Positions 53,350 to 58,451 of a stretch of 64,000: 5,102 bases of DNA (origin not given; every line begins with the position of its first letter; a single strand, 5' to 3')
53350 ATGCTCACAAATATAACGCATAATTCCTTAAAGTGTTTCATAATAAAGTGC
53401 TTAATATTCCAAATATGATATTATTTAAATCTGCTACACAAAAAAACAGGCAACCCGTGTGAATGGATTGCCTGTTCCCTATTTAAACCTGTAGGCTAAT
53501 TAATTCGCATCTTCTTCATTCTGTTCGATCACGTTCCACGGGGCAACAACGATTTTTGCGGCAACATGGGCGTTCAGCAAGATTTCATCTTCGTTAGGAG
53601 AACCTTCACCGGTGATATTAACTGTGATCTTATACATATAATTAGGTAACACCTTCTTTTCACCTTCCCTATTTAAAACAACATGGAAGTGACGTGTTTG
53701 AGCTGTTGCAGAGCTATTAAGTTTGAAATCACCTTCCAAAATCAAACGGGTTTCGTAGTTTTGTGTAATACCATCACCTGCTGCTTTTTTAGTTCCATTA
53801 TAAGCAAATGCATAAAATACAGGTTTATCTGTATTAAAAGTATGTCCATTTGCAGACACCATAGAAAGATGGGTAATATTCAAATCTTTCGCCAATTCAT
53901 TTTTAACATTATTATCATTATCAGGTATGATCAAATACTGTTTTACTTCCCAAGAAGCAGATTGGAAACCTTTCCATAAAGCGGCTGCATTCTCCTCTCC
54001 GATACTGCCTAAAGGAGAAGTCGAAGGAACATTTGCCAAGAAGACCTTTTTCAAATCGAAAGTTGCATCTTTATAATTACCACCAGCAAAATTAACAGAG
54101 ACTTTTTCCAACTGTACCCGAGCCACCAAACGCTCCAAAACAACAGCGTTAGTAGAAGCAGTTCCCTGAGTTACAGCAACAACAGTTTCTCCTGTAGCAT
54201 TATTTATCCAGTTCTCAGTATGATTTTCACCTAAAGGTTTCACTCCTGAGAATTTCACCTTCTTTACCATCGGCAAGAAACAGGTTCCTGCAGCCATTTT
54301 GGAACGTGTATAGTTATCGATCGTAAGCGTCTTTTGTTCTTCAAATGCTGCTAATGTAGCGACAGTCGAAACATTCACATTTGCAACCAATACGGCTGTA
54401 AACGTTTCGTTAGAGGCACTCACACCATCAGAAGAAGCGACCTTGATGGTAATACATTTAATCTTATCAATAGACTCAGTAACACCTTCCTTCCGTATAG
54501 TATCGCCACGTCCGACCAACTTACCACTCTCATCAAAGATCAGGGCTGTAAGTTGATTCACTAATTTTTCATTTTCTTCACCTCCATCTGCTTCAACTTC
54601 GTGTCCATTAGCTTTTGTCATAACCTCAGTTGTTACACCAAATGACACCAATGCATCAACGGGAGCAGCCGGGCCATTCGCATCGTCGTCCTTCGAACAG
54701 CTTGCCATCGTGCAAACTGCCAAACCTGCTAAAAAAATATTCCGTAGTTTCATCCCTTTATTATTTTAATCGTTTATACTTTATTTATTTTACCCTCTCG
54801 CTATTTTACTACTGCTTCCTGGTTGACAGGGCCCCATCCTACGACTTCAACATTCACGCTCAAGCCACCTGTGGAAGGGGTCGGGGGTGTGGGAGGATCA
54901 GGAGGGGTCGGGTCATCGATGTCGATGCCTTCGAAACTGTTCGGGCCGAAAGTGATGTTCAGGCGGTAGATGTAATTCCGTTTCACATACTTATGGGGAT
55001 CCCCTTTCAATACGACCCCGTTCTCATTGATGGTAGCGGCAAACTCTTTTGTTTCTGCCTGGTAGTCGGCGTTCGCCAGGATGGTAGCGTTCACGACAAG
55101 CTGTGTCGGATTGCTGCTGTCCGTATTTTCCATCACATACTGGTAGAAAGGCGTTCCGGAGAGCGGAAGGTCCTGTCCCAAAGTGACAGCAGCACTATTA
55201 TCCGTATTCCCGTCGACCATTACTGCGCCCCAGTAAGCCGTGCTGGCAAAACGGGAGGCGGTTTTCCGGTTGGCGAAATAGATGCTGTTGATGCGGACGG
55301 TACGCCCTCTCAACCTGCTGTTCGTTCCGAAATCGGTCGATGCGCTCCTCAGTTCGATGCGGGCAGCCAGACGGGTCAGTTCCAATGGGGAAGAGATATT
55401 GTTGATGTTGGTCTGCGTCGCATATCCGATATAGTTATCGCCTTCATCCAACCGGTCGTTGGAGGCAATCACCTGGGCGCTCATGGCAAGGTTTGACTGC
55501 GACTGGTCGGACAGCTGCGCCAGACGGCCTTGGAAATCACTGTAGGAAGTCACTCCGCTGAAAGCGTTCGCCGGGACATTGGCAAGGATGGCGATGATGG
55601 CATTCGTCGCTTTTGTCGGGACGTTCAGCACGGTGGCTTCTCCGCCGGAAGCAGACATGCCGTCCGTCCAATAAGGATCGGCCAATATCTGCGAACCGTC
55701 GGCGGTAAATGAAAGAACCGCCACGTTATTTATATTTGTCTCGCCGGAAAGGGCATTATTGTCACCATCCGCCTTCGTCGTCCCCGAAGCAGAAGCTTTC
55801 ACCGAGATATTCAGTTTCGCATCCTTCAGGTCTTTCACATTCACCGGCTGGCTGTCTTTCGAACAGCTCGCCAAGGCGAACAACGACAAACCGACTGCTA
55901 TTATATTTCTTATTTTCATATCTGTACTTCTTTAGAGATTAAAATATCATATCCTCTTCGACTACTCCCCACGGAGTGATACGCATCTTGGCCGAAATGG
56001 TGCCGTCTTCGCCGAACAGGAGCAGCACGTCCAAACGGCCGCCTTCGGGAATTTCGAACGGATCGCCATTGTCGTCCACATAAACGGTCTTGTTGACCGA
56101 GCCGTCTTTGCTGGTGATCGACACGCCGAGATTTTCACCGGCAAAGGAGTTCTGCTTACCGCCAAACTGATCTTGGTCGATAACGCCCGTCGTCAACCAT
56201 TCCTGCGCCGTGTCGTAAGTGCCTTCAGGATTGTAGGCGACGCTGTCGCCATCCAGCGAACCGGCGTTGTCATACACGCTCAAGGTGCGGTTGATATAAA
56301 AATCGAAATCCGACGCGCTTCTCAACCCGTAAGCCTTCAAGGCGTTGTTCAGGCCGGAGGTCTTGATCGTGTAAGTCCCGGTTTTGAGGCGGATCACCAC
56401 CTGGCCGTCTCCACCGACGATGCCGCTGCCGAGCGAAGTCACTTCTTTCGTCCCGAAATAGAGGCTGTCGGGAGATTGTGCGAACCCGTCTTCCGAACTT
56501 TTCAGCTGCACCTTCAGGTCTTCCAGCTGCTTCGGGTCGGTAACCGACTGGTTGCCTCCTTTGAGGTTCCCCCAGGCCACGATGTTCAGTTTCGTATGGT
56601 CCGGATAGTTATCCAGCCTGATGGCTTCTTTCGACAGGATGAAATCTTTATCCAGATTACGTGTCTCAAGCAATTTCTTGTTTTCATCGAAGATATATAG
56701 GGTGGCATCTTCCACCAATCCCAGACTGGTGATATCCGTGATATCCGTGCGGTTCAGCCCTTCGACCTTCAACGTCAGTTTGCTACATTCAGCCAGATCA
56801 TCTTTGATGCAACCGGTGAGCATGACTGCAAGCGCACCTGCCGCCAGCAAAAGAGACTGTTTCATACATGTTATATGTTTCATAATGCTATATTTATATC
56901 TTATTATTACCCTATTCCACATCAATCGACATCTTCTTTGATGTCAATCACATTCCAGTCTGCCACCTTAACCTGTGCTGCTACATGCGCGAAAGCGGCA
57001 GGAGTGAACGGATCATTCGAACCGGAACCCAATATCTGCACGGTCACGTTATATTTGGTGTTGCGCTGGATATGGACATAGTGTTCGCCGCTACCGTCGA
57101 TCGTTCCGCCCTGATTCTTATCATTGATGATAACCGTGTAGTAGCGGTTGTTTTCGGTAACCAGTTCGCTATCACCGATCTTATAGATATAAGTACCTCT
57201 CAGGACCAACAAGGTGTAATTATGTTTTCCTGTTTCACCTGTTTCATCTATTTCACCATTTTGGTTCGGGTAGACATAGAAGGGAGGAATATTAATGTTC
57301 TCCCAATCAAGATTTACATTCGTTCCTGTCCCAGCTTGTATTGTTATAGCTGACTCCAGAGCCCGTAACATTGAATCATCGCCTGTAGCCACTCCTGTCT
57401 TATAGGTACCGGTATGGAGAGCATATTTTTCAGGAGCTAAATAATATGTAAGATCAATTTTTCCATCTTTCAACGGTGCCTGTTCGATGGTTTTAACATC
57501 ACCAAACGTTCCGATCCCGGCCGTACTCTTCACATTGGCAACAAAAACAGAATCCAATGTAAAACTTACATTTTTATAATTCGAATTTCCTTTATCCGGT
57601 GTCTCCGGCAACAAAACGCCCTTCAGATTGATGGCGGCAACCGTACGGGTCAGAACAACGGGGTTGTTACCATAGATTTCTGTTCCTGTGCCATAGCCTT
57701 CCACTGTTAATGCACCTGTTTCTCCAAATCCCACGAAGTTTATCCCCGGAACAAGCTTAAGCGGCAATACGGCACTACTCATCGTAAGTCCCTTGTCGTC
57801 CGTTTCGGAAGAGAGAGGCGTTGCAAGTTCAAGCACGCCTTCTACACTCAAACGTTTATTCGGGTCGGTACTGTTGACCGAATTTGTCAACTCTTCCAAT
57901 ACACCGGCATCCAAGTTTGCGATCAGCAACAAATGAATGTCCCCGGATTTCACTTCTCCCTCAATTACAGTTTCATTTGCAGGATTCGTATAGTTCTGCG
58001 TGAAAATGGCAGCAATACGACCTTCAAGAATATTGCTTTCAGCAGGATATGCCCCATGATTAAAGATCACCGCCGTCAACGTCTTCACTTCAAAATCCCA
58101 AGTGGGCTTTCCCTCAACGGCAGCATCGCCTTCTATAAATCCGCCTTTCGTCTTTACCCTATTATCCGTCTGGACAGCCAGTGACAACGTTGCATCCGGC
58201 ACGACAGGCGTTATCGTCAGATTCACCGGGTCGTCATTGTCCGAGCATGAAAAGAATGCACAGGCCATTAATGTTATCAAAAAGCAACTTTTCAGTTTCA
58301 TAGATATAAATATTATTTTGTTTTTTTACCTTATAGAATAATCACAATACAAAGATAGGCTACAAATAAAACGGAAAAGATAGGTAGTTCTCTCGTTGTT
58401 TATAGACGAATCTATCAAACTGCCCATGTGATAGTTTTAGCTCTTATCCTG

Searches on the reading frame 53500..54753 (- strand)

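Call 3: search_protein_families(library=pfam, proteins=[window:53500-54753:-], max_evalue=1)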
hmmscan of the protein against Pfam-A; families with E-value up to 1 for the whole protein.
window:53500-54753:- (417 aa): 4 families
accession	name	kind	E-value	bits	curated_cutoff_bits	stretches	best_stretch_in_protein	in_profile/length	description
PF06321.17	P_gingi_FimA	-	1.3e-08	35.6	21.4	1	45-186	9-135/153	Major fimbrial subunit protein (FimA)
PF00994.29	MoCF_biosynth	-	0.0042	17.2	26.6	1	249-291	12-54/144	Probable molybdopterin binding domain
PF15495.12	Fimbrillin_C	-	0.031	15.1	27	1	361-412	26-84/84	Major fimbrial subunit protein type IV, Fimbrillin, C-terminal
PF08842.16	Mfa2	-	0.1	12.6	21.2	0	49-82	17-45/277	Fimbrillin-A associated anchor proteins Mfa1 and Mfa2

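Call 4: search_protein_families(library=ncbifam, proteins=[window:53500-54753:-], max_evalue=1)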
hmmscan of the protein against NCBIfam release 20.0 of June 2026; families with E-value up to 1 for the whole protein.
window:53500-54753:- (417 aa): 2 families
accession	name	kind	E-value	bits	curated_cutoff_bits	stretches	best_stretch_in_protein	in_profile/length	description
NF052322.1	FimD_tip_adhes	equivalog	2.4e-20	72.8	170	1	5-408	8-339/664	fimbrial tip adhesin FimD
NF038041.1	fim_Mfa1_fam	subfamily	3.2e-12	46.4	130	1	2-345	1-346/495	Mfa1 family fimbria major subunit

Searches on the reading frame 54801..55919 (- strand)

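Call 3: search_protein_families(library=pfam, proteins=[window:54801-55919:-], max_evalue=1)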
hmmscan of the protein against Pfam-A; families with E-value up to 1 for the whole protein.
window:54801-55919:- (372 aa): 4 families
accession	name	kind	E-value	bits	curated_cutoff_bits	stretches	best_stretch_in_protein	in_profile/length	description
PF21489.3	Fim1C-like_C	-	1.6e-30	106.7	27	1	185-362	2-181/181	Fimbrium tip subunit Fim1C-like, C-terminal domain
PF06321.17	P_gingi_FimA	-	9.6e-17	62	21.4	1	34-183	1-153/153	Major fimbrial subunit protein (FimA)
PF15495.12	Fimbrillin_C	-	0.018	15.9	27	1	311-367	32-83/84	Major fimbrial subunit protein type IV, Fimbrillin, C-terminal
PF10665.14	Minor_capsid_1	-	0.073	13.8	25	0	201-238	45-81/105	Minor capsid protein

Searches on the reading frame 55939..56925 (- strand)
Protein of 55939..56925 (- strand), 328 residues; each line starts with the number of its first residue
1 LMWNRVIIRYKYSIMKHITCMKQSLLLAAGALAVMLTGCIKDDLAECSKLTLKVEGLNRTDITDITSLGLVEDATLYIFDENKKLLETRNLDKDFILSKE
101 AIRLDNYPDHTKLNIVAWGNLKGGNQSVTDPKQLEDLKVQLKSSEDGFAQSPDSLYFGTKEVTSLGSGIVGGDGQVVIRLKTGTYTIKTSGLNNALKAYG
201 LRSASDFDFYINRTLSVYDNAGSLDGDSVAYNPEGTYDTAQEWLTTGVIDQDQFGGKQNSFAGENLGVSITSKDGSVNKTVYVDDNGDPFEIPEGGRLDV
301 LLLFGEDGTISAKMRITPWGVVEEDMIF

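Call 102: search_protein_families(library=pfam, proteins=[window:55939-56925:-], max_evalue=0.001)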
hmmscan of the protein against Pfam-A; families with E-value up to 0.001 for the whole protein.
window:55939-56925:- (328 aa): 1 family
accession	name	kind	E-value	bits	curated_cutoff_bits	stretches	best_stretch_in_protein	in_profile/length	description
PF08842.16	Mfa2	-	1.4e-32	113.8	21.2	1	46-325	3-277/277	Fimbrillin-A associated anchor proteins Mfa1 and Mfa2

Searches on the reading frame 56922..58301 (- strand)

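Call 102: search_protein_families(library=pfam, proteins=[window:56922-58301:-], max_evalue=0.001)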
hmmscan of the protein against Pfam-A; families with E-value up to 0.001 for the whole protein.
window:56922-58301:- (459 aa): 1 family
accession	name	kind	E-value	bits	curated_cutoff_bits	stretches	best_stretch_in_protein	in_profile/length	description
PF22492.2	FimA4_C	-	8.8e-09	35.7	27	1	382-449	141-208/208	FimA4 pilin C-terminal domain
